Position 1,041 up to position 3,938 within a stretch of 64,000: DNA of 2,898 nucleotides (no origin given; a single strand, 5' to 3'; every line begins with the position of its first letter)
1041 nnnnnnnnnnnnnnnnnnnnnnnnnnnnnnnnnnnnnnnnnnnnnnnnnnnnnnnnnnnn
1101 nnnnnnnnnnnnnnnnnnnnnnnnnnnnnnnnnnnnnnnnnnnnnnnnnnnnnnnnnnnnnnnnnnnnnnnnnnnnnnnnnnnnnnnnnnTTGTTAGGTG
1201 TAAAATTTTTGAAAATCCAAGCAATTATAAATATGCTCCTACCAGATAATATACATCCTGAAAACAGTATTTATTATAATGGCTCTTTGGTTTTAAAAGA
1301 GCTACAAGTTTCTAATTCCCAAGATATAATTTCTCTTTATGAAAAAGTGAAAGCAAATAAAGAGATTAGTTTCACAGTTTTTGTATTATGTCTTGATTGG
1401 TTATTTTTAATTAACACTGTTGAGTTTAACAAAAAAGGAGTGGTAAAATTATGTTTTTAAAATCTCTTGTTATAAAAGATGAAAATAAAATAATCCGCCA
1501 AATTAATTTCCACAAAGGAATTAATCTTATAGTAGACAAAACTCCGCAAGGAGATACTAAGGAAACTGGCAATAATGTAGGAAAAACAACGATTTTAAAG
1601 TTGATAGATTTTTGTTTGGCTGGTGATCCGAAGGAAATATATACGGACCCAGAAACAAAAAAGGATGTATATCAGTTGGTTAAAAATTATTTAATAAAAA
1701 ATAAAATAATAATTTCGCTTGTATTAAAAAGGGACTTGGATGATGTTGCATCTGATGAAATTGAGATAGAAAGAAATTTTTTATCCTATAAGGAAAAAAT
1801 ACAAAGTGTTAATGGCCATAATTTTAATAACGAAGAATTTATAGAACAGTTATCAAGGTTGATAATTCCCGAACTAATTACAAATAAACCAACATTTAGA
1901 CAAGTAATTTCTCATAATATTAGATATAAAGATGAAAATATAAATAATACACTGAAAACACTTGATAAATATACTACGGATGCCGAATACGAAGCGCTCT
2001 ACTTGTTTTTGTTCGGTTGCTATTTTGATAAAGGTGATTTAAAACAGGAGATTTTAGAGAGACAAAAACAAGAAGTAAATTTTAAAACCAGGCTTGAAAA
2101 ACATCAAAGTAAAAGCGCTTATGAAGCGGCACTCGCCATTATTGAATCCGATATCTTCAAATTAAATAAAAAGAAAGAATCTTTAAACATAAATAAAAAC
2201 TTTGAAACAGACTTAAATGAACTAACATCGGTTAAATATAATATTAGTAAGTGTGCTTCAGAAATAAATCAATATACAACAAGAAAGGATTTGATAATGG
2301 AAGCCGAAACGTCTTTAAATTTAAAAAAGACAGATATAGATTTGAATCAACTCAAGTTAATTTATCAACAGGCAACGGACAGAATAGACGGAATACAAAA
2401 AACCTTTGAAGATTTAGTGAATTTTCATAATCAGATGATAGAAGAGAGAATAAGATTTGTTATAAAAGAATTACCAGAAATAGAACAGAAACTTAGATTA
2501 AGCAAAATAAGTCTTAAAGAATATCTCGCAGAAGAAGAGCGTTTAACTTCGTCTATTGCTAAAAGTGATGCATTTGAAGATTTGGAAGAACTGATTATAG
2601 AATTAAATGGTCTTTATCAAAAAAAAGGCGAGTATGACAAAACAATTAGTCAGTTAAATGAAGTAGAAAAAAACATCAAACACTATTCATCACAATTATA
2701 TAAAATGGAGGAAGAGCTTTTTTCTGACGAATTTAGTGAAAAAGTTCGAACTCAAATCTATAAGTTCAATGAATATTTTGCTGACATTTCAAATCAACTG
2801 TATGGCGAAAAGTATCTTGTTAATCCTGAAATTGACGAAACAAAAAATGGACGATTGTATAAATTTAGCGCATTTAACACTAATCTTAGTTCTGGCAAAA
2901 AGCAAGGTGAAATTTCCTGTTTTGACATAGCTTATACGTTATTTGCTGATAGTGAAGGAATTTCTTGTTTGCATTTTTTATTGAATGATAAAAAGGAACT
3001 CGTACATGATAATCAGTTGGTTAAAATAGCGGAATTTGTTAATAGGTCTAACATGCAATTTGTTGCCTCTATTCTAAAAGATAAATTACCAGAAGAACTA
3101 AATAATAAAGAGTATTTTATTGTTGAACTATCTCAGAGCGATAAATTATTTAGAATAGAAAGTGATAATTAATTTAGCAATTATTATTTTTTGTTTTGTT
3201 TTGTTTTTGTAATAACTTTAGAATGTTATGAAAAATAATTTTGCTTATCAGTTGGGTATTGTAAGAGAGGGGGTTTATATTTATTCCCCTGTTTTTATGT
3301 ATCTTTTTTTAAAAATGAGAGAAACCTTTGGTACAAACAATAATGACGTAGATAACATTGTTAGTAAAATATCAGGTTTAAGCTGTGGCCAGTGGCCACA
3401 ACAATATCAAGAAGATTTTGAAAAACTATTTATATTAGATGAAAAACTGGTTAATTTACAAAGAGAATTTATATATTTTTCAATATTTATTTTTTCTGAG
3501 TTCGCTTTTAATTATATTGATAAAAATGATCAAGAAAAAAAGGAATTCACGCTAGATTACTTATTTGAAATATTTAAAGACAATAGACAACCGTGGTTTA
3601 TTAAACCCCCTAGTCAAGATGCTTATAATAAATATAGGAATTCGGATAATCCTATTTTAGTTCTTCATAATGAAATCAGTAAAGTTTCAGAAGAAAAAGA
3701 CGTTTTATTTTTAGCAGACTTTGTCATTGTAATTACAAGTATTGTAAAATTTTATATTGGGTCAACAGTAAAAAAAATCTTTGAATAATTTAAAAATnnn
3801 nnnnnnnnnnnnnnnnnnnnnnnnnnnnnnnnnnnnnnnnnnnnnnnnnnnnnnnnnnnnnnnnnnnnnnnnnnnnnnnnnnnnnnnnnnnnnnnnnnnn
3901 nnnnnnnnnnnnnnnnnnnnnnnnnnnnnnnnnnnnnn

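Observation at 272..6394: Seven genes apparently form one transcription unit, linking the ABC-3C-like core to the four unknown genes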

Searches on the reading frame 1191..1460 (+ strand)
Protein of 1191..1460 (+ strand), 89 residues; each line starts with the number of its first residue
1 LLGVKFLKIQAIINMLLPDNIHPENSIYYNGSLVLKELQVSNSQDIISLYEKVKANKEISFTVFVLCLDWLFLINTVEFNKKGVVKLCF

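Call 8: search_protein_families(library=pfam, proteins=[window:1191-1460:+], max_evalue=0.1)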
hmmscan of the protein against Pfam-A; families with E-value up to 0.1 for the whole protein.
window:1191-1460:+ (89 aa): 4 families
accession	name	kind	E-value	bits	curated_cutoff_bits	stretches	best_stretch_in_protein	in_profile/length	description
PF20293.4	MC6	-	1.6e-28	98.9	27.2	1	17-88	1-76/76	ABC-three component (ABC-3C) system Middle Component 6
PF20292.4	MC7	-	0.00078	19.9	27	1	26-84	11-67/69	ABC-three component (ABC-3C) system Middle Component 7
PF12569.14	NatA_aux_su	-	0.053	12.9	33.3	1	11-70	59-116/515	N-terminal acetyltransferase A, auxiliary subunit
PF21437.2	CbiG-like_linker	-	0.096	13.3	27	0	7-60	1-55/78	CbiG-like, linker domain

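Call 9: search_protein_families(library=padloc, proteins=[window:1191-1460:+], max_evalue=0.1)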
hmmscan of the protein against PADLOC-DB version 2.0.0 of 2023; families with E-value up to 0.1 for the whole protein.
window:1191-1460:+ (89 aa): 0 families

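Call 10: search_protein_families(library=ncbifam, proteins=[window:1191-1460:+], max_evalue=0.1)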
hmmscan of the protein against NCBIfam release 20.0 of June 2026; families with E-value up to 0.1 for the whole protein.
window:1191-1460:+ (89 aa): 0 families

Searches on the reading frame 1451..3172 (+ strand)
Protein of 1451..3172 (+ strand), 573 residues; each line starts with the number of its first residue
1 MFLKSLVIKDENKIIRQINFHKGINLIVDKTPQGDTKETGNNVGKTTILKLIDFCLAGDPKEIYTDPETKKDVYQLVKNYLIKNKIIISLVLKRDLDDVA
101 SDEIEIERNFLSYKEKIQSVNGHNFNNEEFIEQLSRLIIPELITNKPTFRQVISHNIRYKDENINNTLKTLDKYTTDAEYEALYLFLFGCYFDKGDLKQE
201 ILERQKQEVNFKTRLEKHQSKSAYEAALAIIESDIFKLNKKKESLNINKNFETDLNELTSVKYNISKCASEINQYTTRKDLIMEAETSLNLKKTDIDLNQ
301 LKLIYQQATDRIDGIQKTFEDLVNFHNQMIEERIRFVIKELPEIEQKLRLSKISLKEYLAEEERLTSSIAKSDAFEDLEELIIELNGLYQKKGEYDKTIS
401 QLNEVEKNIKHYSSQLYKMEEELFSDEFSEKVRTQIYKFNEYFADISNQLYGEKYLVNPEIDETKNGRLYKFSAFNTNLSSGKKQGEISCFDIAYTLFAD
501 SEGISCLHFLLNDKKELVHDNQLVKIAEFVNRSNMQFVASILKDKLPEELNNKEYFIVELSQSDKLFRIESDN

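Call 8: search_protein_families(library=pfam, proteins=[window:1451-3172:+], max_evalue=0.1)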
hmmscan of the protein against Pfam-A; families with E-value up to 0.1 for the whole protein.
window:1451-3172:+ (573 aa): 2 families
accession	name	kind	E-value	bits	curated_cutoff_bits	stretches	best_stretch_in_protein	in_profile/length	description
PF10088.15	DUF2326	-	1.6e-21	76.9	28.7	1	447-570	2-140/141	Uncharacterised protein conserved in bacteria (DUF2326)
PF22406.1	DdMyo7_FERM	-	0.018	16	27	1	490-555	16-79/111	DdMyo7 FERM domain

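Call 9: search_protein_families(library=padloc, proteins=[window:1451-3172:+], max_evalue=0.1)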
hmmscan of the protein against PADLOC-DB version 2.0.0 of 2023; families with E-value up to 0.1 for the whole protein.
window:1451-3172:+ (573 aa): 4 families
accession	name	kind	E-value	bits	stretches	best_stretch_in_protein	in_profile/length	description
PDLC04774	PDC-M68B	-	6.2e-36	122.1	1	13-555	10-557/581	-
PDLC03859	LmuB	-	7.9e-11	39.8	1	1-495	3-524/611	-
PDLC03864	LmuB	-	0.00028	17.6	1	12-63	62-105/657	-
PDLC02980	AriA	-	0.0012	16.9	1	41-241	8-221/304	-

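Call 10: search_protein_families(library=ncbifam, proteins=[window:1451-3172:+], max_evalue=0.1)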
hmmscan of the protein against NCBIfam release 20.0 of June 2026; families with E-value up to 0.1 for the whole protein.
window:1451-3172:+ (573 aa): 1 family
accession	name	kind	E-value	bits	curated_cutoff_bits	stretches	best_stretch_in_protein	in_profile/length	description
NF045780.1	TrlF_fam_ATP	equivalog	0.00041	19.2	350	1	44-550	321-806/944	TrlF family AAA-like ATPase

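Call 47: search_protein_families(library=phrogs, proteins=[window:1451-3172:+], max_evalue=0.01)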
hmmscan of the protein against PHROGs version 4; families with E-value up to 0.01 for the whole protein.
window:1451-3172:+ (573 aa): 3 families
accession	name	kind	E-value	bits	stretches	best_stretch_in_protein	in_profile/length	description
phrog_5467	-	unknown function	3.5e-29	103.1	1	13-567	11-540/552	-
phrog_17865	-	unknown function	0.002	19.1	0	543-565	7-29/52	-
phrog_15210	-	other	0.0088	17.1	1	71-177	4-109/113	lipoprotein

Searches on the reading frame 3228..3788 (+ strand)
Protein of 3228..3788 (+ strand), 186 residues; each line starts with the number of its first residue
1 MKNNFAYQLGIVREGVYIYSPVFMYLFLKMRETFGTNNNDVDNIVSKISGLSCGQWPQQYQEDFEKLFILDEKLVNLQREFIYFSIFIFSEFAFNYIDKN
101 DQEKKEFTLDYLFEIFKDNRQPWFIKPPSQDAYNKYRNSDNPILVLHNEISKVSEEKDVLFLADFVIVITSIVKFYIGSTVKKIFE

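Call 8: search_protein_families(library=pfam, proteins=[window:3228-3788:+], max_evalue=0.1)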
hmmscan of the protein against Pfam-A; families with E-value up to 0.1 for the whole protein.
window:3228-3788:+ (186 aa): 0 families

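Call 9: search_protein_families(library=padloc, proteins=[window:3228-3788:+], max_evalue=0.1)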
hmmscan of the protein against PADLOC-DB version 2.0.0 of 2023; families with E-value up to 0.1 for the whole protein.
window:3228-3788:+ (186 aa): 0 families

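Call 10: search_protein_families(library=ncbifam, proteins=[window:3228-3788:+], max_evalue=0.1)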
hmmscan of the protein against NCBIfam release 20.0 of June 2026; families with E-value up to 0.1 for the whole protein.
window:3228-3788:+ (186 aa): 0 families

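Call 17: find_homologous_proteins(query=window:3228-3788:+)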
Query window:3228-3788:+ (186 aa): 4 proteins with E <= 0.001 among 36 candidates.
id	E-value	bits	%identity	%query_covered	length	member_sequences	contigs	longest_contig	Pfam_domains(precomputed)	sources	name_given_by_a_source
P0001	7.4e-116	402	98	100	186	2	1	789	-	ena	-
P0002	3.0e-78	280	67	100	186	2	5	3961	-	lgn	-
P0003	6.6e-74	266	62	100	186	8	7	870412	-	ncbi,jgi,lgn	ncbi:MAG: hypothetical protein ACOX0H_02950 [Patescibacteria group bacterium]|jgi:hypothetical prote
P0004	2.5e-72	260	62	100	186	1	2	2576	-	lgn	-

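Call 19: find_encoding_contigs(protein=P0003, flank=10000, max_places=6)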
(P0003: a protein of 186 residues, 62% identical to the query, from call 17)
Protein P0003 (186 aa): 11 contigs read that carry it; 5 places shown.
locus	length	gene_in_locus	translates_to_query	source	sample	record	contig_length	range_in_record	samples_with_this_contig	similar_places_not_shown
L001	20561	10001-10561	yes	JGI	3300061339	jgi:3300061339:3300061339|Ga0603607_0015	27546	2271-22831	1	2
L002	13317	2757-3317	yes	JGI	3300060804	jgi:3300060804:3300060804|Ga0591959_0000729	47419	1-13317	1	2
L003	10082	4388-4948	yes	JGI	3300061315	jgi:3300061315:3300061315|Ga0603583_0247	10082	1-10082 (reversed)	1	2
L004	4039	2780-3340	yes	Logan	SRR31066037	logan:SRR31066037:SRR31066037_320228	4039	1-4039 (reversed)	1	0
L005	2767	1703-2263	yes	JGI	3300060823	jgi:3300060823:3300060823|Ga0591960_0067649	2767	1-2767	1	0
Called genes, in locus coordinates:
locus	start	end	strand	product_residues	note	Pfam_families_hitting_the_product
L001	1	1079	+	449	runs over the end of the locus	PF18073:Zn_ribbon_LapB, PF03796:DnaB_C (weak), PF06745:ATPase, PF13481:AAA_25, PF23442:DUF7125, PF00004:AAA, PF13401:AAA_22 (weak), PF13541:ChlI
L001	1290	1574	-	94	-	-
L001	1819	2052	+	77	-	-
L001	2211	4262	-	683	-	PF17191:RecG_wedge, PF01336:tRNA_anti-codon (weak), PF00270:DEAD, PF04851:ResIII, PF22590:Cas3-like_C_2 (faint), PF00271:Helicase_C, PF19833:RecG_dom3_C (weak)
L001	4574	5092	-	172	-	-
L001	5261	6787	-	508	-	PF00239:Resolvase, PF07508:Recombinase, PF13408:Zn_ribbon_recom (weak)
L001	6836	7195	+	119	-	-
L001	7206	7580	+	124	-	-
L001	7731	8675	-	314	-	PF23343:REP_ORF2-G2P, PF20199:RepSA (faint)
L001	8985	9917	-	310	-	-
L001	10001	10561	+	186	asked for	-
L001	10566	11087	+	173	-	-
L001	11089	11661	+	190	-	-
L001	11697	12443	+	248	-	PF07553:Lipoprotein_Ltp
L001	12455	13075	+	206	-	-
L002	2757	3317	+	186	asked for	-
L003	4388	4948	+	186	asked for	-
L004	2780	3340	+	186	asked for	-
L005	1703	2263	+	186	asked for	-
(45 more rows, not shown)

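Call 47: search_protein_families(library=phrogs, proteins=[window:3228-3788:+], max_evalue=0.01)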
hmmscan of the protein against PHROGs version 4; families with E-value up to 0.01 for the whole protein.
window:3228-3788:+ (186 aa): 0 families

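Call 61: find_encoding_contigs(protein=P0002, flank=5000, max_places=5)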
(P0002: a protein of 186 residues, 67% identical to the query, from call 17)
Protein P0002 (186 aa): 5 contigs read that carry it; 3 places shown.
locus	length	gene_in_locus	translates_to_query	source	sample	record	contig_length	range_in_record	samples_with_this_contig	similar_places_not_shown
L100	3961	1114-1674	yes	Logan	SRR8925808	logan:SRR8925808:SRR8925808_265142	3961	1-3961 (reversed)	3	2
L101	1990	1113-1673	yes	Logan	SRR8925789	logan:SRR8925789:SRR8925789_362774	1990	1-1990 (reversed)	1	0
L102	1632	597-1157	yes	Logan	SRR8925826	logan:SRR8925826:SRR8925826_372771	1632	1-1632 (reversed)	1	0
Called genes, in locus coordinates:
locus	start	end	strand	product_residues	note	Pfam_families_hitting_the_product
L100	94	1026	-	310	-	-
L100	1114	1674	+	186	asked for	-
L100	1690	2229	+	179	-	PF18967:PycTM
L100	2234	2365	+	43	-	-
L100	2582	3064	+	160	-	-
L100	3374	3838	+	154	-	PF14526:Cass2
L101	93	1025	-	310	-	-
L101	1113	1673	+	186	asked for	-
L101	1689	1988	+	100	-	?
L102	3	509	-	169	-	?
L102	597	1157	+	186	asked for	-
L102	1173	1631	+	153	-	?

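Call 86: search_protein_families(library=pfam, proteins=[window:3228-3788:+], max_evalue=10)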
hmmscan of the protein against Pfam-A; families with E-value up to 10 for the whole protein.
window:3228-3788:+ (186 aa): 1 family
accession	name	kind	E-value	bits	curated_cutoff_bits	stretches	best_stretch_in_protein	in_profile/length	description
PF24608.2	PDDEXK_15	-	0.15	12.4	27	1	115-158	99-142/164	Phage putative PDDEXK endonuclease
